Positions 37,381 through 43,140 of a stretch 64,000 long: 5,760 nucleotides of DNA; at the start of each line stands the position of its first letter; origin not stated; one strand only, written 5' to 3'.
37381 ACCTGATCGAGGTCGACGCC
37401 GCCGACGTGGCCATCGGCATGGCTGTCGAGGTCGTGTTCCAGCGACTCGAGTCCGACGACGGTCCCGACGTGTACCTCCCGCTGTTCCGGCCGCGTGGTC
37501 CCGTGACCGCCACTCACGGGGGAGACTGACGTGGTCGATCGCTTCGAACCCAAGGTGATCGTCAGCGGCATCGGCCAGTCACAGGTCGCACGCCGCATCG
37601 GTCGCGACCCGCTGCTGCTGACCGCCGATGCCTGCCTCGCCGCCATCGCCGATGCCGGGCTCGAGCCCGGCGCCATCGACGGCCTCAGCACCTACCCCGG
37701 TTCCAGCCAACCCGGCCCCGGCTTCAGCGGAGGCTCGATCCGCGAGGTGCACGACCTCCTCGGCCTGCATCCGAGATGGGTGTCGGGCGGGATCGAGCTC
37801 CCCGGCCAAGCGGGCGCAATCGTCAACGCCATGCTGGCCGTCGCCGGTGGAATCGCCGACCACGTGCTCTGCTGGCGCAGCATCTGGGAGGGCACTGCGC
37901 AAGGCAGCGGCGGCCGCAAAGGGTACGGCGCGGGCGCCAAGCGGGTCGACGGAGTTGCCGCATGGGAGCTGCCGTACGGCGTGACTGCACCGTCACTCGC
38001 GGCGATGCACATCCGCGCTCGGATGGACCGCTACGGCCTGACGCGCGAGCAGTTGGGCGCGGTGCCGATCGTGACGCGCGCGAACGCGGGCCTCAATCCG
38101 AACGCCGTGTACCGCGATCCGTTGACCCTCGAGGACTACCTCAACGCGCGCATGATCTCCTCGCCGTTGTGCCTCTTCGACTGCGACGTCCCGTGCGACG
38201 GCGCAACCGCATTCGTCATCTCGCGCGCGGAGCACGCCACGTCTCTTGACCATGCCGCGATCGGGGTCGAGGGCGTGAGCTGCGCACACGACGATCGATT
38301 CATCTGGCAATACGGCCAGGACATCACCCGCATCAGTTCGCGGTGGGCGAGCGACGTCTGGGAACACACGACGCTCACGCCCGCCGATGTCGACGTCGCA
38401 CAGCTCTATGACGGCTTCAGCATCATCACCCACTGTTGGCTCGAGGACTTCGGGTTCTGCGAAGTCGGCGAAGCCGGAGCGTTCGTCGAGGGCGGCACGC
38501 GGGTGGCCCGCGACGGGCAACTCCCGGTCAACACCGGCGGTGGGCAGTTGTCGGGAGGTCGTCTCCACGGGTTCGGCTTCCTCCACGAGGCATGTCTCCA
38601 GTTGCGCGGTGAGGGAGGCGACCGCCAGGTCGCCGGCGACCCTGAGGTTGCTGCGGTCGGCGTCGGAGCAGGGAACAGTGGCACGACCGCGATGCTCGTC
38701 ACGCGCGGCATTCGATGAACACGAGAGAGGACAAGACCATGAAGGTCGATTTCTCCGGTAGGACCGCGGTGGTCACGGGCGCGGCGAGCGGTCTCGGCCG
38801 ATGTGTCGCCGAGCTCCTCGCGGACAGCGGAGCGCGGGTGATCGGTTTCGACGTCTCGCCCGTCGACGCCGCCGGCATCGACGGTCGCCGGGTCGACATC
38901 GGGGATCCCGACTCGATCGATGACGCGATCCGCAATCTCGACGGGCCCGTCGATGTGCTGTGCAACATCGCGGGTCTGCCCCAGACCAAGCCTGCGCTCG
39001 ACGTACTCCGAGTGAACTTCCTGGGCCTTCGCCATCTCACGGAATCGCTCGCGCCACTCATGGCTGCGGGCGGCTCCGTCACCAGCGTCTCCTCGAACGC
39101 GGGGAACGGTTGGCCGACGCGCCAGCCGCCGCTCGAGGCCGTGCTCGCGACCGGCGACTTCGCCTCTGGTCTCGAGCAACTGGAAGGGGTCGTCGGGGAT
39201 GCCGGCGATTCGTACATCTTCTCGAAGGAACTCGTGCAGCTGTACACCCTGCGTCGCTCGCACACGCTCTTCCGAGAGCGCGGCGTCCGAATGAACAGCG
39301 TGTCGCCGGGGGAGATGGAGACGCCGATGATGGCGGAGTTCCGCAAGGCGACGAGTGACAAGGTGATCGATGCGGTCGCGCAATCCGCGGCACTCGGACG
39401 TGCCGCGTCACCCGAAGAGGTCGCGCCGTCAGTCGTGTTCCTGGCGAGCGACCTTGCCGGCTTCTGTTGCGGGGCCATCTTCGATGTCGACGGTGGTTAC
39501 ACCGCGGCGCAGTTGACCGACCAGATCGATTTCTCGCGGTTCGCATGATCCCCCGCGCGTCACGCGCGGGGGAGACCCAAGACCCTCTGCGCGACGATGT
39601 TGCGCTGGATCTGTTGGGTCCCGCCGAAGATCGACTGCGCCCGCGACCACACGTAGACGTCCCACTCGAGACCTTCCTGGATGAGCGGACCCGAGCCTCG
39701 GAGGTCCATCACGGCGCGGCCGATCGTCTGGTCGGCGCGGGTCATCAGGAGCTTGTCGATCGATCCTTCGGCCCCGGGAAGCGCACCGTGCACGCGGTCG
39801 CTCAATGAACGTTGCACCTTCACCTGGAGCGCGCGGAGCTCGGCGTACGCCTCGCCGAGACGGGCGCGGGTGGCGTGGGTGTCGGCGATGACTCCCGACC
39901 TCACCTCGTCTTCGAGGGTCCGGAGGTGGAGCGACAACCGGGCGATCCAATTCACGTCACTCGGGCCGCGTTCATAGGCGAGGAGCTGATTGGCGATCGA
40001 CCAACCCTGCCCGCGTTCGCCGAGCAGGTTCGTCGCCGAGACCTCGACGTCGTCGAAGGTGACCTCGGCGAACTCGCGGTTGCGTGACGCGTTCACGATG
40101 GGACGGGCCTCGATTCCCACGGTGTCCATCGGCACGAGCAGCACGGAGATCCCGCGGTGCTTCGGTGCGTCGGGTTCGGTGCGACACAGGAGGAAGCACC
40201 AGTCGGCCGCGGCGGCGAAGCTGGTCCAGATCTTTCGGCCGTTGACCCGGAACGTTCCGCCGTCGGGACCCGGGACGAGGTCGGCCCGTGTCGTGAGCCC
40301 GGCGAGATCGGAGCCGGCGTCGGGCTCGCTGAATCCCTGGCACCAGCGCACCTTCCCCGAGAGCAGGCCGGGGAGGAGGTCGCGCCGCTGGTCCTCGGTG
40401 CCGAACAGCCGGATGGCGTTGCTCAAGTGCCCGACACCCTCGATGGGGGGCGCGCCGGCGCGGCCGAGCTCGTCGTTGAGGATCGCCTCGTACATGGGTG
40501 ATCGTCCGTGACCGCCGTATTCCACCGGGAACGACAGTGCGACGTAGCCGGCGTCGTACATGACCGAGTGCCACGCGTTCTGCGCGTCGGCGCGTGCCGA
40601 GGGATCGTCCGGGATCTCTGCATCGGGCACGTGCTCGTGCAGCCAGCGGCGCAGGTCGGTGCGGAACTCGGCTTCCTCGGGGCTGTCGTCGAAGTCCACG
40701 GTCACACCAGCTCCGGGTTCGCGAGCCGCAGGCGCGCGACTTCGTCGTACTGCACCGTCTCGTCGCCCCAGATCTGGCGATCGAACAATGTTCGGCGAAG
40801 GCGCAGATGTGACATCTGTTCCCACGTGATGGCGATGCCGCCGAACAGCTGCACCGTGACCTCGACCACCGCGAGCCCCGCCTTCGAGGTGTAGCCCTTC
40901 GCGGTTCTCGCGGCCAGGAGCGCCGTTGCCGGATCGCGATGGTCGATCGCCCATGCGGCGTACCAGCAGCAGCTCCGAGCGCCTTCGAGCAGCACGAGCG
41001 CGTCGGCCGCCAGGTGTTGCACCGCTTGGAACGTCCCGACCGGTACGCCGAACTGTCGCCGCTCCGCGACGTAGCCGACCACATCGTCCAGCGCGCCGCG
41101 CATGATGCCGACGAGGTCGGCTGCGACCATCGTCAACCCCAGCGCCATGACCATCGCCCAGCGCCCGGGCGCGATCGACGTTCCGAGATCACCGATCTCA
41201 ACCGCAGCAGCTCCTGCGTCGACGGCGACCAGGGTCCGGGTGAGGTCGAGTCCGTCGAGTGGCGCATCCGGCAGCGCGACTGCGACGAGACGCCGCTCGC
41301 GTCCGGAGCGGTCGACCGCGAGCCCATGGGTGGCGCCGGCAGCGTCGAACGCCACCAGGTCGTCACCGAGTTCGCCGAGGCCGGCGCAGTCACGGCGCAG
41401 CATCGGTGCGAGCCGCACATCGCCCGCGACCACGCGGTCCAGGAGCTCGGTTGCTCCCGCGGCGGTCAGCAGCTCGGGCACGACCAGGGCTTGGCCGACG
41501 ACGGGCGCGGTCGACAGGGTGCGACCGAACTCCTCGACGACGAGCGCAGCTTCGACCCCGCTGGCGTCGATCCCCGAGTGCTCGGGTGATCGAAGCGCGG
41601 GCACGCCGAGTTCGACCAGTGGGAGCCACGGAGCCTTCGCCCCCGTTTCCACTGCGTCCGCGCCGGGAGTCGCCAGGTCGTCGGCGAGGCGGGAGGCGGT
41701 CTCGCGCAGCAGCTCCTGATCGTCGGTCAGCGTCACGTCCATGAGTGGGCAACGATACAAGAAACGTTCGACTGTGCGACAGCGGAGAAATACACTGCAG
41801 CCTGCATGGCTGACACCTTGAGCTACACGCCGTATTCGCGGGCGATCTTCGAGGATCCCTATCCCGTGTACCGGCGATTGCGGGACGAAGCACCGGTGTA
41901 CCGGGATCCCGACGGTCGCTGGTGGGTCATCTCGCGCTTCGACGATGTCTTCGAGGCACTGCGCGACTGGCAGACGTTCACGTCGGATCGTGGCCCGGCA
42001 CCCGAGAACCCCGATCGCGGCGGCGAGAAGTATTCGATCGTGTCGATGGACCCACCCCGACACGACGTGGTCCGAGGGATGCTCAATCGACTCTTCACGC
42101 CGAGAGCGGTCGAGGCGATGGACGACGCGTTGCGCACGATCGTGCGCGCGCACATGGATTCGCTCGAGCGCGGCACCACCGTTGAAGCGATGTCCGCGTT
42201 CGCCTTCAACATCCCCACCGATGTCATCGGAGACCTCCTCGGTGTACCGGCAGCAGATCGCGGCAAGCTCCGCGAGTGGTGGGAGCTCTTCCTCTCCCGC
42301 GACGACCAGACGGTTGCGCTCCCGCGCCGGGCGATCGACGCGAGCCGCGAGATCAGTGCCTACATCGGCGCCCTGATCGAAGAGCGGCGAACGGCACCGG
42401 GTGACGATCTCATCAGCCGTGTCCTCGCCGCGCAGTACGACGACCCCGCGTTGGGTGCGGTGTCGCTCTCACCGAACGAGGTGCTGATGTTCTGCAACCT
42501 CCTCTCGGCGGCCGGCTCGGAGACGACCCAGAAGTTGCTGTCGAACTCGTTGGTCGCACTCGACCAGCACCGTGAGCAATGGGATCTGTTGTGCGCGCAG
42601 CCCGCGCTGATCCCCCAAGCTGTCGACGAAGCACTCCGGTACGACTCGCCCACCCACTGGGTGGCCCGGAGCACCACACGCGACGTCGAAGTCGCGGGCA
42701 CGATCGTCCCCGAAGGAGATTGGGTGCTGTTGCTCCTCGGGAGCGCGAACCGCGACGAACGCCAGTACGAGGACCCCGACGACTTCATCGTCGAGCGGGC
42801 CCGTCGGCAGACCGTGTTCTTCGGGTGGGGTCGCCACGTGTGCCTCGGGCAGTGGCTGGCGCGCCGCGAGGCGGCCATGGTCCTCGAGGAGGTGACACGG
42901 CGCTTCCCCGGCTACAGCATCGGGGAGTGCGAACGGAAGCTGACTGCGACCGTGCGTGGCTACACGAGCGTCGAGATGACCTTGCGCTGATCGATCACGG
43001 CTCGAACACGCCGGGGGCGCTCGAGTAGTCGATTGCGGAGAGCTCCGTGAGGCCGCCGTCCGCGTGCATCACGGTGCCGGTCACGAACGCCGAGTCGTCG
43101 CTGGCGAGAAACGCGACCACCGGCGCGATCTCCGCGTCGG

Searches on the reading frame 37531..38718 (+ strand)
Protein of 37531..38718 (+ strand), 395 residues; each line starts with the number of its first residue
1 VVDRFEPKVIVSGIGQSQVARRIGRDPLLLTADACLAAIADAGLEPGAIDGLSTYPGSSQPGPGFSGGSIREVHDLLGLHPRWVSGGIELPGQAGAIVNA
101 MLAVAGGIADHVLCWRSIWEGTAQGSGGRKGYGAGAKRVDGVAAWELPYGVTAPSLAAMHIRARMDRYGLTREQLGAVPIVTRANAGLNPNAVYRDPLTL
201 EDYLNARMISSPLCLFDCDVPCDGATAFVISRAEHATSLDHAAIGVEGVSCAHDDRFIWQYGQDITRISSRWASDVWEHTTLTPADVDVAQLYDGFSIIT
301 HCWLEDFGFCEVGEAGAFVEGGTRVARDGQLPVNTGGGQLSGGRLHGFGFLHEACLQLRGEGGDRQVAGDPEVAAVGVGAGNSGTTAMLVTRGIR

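Call 11: search_protein_families(library=pfam, proteins=[window:37531-38718:+])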
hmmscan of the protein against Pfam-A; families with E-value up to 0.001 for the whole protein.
window:37531-38718:+ (395 aa): 1 family
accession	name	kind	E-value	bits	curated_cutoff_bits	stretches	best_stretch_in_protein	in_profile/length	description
PF22691.2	Thiolase_C_1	-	2e-28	99.4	28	1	275-385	26-133/144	Thiolase C-terminal domain-like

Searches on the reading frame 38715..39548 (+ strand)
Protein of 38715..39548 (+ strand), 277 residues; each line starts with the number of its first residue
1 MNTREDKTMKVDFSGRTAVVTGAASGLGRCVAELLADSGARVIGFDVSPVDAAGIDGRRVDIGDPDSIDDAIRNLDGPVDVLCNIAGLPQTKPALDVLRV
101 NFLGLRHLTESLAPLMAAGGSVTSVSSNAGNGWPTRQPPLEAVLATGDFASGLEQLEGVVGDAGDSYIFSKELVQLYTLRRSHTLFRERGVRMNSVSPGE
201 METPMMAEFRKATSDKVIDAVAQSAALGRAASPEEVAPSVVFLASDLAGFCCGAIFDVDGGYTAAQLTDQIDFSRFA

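Call 19: search_protein_families(library=pfam, proteins=[window:38715-39548:+])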
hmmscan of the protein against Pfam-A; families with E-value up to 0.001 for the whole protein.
window:38715-39548:+ (277 aa): 3 families
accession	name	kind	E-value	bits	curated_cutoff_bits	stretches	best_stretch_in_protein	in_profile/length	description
PF13561.12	adh_short_C2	-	2.1e-29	103.3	27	2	167-263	143-236/236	Enoyl-(Acyl carrier protein) reductase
PF00106.31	adh_short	-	2.8e-18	66.5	26.6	1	17-131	2-140/195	short chain dehydrogenase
PF01370.27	Epimerase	-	5e-06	26.5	20.9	1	19-149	2-136/240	NAD dependent epimerase/dehydratase family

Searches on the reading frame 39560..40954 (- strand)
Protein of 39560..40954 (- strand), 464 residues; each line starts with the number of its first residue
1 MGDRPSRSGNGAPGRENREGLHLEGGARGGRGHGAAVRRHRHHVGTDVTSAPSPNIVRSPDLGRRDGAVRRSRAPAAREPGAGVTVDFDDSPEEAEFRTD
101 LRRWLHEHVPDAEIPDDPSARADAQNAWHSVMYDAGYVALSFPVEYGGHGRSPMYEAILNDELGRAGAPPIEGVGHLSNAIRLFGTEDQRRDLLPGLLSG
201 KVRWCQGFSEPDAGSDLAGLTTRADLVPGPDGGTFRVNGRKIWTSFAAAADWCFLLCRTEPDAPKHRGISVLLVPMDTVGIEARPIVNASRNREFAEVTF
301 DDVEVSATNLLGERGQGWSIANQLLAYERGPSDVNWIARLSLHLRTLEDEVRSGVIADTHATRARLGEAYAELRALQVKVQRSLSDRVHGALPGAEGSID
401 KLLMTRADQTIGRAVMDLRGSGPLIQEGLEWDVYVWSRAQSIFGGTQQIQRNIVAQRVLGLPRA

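Call 19: search_protein_families(library=pfam, proteins=[window:39560-40954:-])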
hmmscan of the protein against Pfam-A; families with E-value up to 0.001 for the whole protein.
window:39560-40954:- (464 aa): 3 families
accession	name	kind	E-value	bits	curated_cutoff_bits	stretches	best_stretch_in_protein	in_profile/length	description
PF02770.24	Acyl-CoA_dh_M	-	2.6e-20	72.8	33.3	1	205-303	1-97/97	Acyl-CoA dehydrogenase, middle domain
PF00441.29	Acyl-CoA_dh_1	-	2.4e-16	60.6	22.4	1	315-459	1-150/150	Acyl-CoA dehydrogenase, C-terminal domain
PF02771.21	Acyl-CoA_dh_N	-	5e-15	56.3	22.9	1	91-201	1-113/113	Acyl-CoA dehydrogenase, N-terminal domain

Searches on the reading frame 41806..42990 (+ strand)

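Call 19: search_protein_families(library=pfam, proteins=[window:41806-42990:+])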
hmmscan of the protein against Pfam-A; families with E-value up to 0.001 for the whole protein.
window:41806-42990:+ (394 aa): 1 family
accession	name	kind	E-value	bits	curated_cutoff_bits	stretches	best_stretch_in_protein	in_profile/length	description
PF00067.27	p450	-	1.8e-25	90.1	22.8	1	219-367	256-432/462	Cytochrome P450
